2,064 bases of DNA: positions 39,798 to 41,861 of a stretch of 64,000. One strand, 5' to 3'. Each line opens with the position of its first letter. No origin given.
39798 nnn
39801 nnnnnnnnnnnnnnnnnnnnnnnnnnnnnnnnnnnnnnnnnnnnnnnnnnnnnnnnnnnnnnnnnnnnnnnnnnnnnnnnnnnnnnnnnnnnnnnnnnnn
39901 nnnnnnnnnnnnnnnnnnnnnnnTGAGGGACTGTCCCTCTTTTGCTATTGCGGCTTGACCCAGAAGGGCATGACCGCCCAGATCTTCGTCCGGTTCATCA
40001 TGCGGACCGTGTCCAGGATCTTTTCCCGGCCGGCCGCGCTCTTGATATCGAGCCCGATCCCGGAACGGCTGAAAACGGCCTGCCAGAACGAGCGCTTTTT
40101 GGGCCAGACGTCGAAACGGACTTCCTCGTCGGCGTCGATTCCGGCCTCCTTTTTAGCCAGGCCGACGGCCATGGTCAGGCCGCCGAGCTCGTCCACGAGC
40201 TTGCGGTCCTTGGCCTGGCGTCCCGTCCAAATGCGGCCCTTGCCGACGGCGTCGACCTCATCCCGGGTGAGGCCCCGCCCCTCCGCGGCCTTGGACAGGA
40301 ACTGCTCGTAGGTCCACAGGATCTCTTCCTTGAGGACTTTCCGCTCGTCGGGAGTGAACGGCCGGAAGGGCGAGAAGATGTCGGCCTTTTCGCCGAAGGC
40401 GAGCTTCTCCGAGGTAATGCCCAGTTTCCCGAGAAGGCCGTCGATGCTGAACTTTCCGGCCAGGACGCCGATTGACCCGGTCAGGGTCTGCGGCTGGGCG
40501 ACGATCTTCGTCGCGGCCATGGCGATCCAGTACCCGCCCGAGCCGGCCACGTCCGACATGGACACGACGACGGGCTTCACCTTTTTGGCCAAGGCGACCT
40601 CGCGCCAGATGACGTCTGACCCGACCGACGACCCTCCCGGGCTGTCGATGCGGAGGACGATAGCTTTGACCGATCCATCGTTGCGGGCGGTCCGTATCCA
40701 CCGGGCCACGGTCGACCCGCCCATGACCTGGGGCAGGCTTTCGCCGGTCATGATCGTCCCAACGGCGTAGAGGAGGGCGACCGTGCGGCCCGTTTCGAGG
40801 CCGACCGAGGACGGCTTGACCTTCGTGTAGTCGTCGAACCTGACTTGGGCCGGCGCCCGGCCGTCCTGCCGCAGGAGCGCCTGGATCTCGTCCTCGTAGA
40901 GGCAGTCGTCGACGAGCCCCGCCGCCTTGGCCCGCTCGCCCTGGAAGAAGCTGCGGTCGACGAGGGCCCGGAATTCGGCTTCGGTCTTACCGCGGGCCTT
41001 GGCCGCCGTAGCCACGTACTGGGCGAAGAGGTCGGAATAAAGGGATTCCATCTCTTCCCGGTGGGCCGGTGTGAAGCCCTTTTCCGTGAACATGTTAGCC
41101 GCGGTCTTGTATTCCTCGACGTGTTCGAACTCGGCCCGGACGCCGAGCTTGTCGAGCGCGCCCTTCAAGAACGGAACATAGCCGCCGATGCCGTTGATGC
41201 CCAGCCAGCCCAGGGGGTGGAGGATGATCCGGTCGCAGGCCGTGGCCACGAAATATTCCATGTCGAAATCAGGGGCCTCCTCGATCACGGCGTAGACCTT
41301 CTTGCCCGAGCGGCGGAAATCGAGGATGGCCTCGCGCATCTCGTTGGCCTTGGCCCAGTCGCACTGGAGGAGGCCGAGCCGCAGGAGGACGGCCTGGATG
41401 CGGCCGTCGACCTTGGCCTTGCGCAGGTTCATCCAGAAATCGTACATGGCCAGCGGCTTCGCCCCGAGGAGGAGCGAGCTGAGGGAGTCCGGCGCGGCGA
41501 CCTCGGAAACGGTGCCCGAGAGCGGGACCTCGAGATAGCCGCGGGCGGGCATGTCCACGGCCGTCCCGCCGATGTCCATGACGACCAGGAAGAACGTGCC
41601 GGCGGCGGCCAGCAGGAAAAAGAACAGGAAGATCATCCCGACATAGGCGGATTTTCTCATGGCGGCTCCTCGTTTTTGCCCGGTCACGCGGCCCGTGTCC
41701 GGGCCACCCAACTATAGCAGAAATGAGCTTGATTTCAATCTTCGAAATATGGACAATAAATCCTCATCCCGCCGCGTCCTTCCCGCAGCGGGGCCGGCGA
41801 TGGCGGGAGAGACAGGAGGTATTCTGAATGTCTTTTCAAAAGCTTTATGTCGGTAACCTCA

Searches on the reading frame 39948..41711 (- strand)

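Call 65: search_protein_families(library=pfam, proteins=[window:39948-41711:-], max_evalue=0.0001)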
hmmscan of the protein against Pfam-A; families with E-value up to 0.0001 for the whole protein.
window:39948-41711:- (588 aa): 1 family
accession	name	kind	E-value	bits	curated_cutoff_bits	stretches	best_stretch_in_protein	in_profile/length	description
PF01343.23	Peptidase_S49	-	8.9e-70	234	24.9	2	375-525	3-153/154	Peptidase family S49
